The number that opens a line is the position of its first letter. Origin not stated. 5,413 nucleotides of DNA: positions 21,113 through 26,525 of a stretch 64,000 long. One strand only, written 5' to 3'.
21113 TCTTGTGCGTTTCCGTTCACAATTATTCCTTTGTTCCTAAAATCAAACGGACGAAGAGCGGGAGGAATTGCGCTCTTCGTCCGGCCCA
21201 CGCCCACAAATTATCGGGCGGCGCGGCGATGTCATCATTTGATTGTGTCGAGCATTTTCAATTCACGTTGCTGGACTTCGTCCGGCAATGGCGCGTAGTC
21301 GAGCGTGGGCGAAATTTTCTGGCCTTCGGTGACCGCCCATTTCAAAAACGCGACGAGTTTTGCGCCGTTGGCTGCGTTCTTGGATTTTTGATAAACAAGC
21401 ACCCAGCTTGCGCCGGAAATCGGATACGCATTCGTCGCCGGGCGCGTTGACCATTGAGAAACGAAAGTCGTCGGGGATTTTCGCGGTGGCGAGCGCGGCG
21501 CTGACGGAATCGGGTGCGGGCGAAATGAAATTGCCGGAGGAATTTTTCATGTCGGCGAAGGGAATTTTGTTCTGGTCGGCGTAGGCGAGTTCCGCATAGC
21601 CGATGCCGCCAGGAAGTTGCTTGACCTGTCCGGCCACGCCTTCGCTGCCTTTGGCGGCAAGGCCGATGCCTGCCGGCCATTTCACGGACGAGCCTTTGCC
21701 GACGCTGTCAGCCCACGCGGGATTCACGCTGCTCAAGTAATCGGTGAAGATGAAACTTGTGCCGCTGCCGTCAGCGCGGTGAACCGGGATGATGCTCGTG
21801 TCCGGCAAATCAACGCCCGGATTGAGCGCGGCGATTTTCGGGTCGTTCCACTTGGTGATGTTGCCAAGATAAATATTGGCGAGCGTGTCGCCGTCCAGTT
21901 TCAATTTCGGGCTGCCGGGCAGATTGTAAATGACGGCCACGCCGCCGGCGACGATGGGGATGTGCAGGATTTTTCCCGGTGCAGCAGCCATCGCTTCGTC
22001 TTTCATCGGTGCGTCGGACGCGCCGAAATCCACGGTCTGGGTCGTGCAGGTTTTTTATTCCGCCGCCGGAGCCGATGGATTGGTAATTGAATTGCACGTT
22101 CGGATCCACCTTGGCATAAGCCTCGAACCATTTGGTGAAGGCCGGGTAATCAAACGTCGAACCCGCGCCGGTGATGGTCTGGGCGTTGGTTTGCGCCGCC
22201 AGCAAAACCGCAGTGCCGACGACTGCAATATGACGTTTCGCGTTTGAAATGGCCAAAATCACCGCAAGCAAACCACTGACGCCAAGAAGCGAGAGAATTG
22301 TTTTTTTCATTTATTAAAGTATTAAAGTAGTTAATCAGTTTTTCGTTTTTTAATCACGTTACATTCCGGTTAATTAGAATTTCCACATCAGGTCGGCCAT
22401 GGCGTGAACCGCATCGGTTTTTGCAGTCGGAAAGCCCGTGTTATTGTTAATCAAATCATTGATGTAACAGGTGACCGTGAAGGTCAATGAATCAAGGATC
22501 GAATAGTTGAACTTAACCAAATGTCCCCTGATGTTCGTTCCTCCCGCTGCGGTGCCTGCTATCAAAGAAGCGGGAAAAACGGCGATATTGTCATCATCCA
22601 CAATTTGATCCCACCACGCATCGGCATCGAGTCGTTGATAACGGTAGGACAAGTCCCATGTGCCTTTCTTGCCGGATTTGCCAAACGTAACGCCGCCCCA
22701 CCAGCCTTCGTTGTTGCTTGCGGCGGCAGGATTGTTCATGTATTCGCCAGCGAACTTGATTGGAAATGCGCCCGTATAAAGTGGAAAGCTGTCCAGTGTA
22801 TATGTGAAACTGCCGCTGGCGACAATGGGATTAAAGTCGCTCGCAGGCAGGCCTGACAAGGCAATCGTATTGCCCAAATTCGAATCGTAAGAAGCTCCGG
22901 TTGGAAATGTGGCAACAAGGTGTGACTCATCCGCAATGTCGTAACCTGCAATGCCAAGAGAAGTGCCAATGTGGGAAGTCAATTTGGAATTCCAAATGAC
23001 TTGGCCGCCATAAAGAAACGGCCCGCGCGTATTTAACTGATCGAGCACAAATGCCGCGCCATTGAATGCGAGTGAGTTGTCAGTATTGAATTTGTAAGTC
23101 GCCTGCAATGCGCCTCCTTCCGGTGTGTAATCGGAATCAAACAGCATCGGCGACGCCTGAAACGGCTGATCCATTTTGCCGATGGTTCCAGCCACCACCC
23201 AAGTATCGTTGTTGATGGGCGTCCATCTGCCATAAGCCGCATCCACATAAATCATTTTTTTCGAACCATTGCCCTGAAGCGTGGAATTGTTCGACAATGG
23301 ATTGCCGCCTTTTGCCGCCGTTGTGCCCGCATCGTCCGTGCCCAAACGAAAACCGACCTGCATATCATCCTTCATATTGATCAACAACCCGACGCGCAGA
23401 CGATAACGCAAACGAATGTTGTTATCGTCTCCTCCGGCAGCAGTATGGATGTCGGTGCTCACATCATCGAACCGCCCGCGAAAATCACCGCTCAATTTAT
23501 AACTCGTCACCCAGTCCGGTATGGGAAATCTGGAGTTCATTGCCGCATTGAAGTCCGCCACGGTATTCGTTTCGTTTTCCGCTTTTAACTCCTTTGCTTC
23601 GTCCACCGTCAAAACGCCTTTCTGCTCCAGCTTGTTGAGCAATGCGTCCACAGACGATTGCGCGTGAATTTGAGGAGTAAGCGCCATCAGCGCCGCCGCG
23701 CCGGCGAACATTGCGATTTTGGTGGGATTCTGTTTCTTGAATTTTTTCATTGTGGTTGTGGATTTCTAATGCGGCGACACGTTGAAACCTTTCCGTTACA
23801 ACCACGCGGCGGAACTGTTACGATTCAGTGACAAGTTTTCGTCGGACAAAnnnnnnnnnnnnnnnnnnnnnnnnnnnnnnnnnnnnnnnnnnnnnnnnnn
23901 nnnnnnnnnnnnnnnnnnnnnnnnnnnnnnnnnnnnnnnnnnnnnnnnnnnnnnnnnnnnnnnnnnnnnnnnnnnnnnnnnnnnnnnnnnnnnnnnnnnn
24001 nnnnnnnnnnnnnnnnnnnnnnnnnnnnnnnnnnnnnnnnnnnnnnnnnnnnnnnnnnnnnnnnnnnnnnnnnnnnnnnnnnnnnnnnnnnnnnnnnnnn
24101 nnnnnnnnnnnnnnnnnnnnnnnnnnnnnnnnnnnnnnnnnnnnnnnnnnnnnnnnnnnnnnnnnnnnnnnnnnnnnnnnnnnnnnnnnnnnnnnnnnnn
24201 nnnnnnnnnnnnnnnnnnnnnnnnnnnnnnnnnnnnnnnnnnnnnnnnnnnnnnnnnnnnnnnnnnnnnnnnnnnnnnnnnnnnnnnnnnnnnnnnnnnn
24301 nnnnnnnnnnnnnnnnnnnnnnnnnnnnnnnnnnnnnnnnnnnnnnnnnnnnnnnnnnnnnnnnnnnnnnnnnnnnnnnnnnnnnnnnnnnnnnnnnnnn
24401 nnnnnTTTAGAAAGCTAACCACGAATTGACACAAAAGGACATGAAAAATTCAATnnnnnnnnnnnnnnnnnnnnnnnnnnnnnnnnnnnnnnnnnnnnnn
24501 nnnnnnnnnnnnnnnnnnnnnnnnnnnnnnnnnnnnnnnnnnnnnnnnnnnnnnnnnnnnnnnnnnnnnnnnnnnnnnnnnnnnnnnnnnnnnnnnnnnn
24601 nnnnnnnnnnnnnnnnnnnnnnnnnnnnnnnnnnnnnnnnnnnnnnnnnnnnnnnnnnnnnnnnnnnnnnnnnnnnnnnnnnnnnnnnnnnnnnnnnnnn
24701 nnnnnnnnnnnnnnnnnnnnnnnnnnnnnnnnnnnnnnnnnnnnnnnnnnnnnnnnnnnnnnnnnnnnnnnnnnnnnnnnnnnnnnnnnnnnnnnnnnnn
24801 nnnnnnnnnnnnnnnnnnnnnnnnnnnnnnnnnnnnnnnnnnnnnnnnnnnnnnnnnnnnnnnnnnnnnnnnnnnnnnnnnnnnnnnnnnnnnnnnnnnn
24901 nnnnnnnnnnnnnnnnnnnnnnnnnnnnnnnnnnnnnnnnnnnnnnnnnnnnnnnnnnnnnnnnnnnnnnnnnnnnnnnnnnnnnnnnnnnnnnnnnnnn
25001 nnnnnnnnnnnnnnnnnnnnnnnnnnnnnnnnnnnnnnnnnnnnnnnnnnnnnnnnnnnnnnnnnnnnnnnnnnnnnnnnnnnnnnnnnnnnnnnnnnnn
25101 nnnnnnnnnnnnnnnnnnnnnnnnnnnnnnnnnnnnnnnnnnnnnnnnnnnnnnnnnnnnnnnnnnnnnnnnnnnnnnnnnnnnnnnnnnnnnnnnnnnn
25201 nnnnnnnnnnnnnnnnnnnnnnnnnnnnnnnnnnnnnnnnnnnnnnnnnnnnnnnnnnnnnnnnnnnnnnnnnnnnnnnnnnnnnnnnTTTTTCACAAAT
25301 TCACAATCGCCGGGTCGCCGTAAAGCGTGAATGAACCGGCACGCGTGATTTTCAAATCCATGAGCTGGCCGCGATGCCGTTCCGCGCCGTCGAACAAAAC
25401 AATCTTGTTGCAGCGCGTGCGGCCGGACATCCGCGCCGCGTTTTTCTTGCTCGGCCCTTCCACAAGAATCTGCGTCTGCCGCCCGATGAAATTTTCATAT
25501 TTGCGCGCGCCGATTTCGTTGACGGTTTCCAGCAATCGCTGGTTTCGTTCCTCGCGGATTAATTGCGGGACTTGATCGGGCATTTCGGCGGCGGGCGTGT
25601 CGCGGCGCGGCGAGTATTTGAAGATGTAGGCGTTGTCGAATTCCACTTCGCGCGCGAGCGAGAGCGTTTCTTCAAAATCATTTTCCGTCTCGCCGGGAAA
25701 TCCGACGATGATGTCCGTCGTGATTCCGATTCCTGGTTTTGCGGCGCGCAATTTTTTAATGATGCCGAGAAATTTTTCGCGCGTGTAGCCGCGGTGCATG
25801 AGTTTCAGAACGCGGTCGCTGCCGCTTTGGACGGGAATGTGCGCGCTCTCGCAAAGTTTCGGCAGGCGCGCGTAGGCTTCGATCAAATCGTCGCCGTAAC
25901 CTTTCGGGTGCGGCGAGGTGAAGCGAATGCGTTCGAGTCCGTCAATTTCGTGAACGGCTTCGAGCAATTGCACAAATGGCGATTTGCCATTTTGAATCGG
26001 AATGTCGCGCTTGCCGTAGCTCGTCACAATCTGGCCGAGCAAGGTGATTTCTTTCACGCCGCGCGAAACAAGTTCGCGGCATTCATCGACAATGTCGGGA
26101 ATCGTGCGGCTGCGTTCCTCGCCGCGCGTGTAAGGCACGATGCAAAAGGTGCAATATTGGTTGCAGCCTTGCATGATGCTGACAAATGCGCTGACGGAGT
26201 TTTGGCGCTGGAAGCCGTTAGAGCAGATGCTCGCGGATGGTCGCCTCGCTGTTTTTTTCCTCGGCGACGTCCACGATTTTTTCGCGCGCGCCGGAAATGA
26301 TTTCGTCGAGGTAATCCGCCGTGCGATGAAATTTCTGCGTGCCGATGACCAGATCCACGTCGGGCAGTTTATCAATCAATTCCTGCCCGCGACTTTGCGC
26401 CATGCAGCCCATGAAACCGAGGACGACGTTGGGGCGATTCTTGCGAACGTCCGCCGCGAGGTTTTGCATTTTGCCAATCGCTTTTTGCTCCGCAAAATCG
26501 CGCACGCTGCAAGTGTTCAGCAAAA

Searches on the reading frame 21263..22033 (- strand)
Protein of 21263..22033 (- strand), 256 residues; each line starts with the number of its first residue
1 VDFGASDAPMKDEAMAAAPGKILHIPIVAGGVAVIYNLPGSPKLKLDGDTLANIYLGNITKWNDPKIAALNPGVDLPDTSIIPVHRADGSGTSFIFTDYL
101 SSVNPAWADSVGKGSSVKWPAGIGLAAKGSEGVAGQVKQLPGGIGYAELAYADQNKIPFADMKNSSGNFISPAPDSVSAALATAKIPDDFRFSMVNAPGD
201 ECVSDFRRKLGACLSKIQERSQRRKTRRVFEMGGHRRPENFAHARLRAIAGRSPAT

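Call 56: search_protein_families(library=pfam, proteins=[window:21263-22033:-], max_evalue=0.0001)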
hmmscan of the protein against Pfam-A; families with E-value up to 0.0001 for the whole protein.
window:21263-22033:- (256 aa): 2 families
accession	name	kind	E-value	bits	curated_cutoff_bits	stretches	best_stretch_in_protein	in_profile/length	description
PF12849.12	PBP_like_2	-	4.8e-26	92.6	27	1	2-173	60-207/267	PBP superfamily domain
PF01547.30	SBP_bac_1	-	6.5e-08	33.4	26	1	34-163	78-211/307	Bacterial extracellular solute-binding protein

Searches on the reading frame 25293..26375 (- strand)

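Call 56: search_protein_families(library=pfam, proteins=[window:25293-26375:-], max_evalue=0.0001)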
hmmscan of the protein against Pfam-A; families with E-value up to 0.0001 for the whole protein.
window:25293-26375:- (360 aa): 1 family
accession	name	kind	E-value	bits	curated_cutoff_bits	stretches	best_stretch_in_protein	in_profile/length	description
PF04055.27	Radical_SAM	-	6.7e-32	111.4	29.5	1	65-240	1-165/166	Radical SAM superfamily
